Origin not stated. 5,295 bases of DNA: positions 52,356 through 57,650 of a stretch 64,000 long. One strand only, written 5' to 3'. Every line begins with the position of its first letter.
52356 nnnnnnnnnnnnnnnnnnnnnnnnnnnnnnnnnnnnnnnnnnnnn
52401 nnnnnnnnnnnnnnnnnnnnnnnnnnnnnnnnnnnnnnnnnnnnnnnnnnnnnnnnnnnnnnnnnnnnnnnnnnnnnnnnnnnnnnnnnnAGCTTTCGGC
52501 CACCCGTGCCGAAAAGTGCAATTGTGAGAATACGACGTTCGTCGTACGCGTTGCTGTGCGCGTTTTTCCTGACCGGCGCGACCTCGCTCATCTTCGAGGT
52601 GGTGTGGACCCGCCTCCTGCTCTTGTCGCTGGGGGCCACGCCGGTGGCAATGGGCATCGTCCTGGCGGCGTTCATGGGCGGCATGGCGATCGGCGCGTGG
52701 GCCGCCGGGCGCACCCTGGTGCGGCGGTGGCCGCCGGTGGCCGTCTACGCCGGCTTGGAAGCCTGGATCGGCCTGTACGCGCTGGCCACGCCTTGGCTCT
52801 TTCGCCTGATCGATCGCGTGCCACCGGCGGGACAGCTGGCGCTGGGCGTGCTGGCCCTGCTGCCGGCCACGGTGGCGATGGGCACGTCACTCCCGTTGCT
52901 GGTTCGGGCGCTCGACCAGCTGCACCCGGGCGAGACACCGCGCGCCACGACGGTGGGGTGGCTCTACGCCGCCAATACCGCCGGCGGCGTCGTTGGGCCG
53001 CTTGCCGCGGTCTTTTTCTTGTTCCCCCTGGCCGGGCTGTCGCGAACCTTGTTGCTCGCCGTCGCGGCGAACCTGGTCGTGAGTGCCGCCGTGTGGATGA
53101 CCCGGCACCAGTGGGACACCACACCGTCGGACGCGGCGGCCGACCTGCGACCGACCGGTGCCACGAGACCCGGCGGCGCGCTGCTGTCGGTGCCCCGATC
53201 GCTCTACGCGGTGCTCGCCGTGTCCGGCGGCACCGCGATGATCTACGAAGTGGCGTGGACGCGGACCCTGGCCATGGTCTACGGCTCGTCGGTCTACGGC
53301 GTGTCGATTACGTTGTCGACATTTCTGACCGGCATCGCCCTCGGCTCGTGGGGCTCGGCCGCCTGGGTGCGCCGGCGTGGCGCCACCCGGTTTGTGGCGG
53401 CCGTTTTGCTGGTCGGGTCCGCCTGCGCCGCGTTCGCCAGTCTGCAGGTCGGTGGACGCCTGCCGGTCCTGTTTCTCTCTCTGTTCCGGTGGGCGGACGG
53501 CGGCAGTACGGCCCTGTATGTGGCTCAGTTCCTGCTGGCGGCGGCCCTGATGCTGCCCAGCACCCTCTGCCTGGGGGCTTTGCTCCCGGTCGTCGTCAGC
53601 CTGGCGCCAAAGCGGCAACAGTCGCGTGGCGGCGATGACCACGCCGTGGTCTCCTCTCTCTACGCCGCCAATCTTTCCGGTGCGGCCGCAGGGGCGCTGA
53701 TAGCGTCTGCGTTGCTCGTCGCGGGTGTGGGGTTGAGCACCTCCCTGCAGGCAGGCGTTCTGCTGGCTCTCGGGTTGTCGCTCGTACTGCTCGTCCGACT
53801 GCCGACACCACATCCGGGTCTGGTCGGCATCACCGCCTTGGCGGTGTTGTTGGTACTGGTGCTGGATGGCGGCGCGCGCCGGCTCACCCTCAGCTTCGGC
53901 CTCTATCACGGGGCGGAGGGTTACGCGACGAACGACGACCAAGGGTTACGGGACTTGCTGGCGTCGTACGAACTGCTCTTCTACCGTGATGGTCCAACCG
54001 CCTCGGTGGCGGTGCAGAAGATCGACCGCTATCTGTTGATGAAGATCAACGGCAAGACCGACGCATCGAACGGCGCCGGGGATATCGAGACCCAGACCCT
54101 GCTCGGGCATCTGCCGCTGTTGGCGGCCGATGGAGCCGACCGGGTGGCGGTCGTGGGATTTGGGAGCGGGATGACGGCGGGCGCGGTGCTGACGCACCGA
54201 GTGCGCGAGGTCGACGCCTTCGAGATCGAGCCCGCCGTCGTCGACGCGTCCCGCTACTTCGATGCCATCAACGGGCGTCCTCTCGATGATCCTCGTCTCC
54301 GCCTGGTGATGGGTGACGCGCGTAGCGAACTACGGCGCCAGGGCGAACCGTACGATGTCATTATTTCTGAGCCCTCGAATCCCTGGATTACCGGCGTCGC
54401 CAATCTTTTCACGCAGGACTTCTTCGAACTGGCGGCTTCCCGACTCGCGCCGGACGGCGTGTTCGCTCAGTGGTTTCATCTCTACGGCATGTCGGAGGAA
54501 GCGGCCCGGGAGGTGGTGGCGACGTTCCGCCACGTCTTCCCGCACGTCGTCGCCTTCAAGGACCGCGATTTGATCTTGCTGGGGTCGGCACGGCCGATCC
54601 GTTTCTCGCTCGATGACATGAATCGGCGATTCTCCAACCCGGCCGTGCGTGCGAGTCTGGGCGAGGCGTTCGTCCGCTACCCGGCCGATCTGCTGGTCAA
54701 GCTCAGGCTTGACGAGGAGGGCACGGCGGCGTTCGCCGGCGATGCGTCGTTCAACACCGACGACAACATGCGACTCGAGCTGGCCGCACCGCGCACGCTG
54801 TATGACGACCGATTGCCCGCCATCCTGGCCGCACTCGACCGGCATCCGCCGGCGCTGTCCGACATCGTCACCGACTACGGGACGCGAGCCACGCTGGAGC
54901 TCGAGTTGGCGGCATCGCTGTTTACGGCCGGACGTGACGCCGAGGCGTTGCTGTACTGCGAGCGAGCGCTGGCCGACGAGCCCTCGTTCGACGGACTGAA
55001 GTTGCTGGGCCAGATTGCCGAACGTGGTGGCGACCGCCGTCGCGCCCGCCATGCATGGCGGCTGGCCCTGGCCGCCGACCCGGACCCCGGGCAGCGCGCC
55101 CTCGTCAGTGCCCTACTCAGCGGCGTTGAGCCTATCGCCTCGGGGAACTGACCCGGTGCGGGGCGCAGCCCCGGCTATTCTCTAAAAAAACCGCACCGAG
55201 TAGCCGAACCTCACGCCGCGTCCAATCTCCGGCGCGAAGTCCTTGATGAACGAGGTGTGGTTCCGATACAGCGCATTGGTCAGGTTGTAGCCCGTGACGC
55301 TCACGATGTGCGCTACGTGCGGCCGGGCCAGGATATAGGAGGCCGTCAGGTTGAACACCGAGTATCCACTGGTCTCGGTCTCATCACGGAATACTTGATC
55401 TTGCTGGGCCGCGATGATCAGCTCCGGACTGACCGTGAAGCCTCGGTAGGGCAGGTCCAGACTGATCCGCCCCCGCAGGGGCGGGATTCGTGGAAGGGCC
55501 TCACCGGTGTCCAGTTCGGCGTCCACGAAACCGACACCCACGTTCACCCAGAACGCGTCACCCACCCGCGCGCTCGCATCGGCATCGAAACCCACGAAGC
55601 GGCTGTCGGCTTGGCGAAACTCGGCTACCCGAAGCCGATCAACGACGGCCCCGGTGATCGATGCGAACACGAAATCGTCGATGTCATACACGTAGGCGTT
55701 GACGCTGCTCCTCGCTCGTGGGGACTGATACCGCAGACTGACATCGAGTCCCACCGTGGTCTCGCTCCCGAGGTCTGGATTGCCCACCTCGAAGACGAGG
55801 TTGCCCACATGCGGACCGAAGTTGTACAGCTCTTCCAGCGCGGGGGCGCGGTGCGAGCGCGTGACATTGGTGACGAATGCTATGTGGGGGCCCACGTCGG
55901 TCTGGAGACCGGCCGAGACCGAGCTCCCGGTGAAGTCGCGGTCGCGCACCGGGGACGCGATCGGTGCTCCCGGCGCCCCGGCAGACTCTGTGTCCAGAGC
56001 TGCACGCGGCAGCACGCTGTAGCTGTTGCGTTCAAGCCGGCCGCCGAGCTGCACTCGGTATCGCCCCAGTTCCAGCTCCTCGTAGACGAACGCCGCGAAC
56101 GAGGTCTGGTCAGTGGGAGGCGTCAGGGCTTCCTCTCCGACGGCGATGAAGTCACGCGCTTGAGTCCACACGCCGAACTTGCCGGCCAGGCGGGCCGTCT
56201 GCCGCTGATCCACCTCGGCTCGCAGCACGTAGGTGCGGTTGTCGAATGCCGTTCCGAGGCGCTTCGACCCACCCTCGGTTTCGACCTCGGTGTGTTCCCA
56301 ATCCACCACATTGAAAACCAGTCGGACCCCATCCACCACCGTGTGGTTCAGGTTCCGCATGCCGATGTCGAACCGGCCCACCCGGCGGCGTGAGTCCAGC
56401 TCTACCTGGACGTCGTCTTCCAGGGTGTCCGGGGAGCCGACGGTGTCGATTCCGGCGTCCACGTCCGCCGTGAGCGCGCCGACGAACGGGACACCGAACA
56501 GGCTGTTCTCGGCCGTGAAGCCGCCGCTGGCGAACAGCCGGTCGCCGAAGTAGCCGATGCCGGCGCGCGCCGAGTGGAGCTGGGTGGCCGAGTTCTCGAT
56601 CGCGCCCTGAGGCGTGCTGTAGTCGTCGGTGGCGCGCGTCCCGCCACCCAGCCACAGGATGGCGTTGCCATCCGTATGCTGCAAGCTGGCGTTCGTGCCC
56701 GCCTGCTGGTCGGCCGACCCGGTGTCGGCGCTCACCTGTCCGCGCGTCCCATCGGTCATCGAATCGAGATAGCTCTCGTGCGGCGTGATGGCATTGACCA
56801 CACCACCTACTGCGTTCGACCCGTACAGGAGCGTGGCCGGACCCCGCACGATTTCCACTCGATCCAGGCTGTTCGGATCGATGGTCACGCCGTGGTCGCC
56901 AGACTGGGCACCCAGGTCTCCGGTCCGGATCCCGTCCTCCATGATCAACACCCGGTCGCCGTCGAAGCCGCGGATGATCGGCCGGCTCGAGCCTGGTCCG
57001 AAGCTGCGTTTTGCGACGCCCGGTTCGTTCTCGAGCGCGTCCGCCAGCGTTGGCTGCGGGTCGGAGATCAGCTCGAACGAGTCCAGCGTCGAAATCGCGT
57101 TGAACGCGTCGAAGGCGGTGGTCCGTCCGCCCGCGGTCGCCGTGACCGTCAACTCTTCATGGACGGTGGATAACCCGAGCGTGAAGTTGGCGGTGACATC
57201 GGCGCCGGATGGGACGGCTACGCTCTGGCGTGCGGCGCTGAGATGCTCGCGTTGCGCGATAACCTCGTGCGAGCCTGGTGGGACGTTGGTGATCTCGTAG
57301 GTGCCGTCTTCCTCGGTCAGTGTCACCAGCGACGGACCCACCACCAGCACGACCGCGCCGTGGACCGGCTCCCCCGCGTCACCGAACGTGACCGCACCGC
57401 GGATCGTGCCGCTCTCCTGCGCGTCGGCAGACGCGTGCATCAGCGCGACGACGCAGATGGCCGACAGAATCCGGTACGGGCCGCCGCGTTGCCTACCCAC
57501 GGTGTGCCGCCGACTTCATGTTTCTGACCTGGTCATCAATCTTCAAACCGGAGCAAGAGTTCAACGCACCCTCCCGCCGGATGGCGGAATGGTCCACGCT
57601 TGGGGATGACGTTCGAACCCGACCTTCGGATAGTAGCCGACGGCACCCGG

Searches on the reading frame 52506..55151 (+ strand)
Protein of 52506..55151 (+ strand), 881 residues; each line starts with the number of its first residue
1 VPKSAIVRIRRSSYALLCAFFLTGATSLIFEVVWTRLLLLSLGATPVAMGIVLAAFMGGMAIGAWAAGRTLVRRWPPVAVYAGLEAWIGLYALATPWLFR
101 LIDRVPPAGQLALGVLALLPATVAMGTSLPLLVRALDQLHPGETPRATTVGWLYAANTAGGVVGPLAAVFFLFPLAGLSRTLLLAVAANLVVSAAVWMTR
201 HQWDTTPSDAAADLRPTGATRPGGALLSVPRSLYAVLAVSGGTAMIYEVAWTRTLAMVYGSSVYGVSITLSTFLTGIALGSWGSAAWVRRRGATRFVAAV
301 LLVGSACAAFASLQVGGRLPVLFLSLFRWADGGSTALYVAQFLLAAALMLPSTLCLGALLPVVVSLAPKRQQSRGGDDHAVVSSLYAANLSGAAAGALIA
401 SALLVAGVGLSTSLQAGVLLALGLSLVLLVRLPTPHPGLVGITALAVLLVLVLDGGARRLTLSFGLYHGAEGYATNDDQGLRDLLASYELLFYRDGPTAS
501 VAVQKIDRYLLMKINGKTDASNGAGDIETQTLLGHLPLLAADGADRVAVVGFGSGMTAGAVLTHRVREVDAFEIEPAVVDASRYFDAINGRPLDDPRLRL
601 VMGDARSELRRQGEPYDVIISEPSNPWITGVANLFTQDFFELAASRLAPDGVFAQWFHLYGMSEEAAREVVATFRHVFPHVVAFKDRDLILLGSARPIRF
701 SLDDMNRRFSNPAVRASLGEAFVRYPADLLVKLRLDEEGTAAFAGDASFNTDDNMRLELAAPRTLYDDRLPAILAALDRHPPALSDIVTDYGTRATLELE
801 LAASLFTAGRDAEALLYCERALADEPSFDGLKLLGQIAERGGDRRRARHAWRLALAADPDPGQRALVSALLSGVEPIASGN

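Call 65: search_protein_families(library=pfam, proteins=[window:52506-55151:+], max_evalue=0.001)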
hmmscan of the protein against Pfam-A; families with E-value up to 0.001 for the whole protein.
window:52506-55151:+ (881 aa): 2 families
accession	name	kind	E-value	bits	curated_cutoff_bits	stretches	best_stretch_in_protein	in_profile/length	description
PF01564.23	Spermine_synth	-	6.4e-18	65.4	22.9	1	530-681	5-155/186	Spermine/spermidine synthase domain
PF07719.23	TPR_2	-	2.7e-05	24.4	27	0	830-860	3-33/34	Tetratricopeptide repeat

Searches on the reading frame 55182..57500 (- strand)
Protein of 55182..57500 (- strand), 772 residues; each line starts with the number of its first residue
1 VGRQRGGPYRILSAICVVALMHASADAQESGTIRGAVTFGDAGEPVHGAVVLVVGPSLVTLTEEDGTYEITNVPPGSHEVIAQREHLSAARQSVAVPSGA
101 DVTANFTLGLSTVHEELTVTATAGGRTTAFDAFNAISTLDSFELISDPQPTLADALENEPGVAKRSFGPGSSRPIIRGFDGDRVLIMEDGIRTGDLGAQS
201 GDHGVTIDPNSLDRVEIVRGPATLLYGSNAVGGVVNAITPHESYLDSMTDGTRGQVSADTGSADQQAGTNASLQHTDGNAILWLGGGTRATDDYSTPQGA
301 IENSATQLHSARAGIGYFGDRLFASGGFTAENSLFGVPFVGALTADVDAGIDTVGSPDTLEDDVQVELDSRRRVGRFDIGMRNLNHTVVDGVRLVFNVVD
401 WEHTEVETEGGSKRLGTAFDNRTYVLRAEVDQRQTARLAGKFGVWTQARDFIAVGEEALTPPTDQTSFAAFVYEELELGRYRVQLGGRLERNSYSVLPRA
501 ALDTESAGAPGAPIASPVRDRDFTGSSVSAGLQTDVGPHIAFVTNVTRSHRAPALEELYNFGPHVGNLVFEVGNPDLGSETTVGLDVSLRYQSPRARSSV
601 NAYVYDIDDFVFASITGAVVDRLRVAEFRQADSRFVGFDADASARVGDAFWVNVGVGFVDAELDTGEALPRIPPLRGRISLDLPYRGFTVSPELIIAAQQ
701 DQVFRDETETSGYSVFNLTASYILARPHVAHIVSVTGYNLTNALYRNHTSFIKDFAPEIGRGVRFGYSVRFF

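Call 7: search_protein_families(library=pfam, proteins=[window:55182-57500:-], max_evalue=0.01)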
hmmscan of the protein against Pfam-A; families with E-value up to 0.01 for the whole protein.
window:55182-57500:- (772 aa): 4 families
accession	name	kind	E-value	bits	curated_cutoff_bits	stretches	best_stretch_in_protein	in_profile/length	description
PF00593.30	TonB_dep_Rec_b-barrel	-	3.1e-29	103.5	27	1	261-740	55-436/436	TonB dependent receptor-like, beta-barrel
PF07715.20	Plug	-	2.1e-23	83.3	23.9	1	133-234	6-107/107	TonB-dependent Receptor Plug Domain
PF13620.12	CarboxypepD_reg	-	3.5e-13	50.2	32.3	1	32-108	1-81/82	Carboxypeptidase regulatory-like domain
PF13715.12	CarbopepD_reg_2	-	8e-08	32.7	32.2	1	33-111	1-79/88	CarboxypepD_reg-like domain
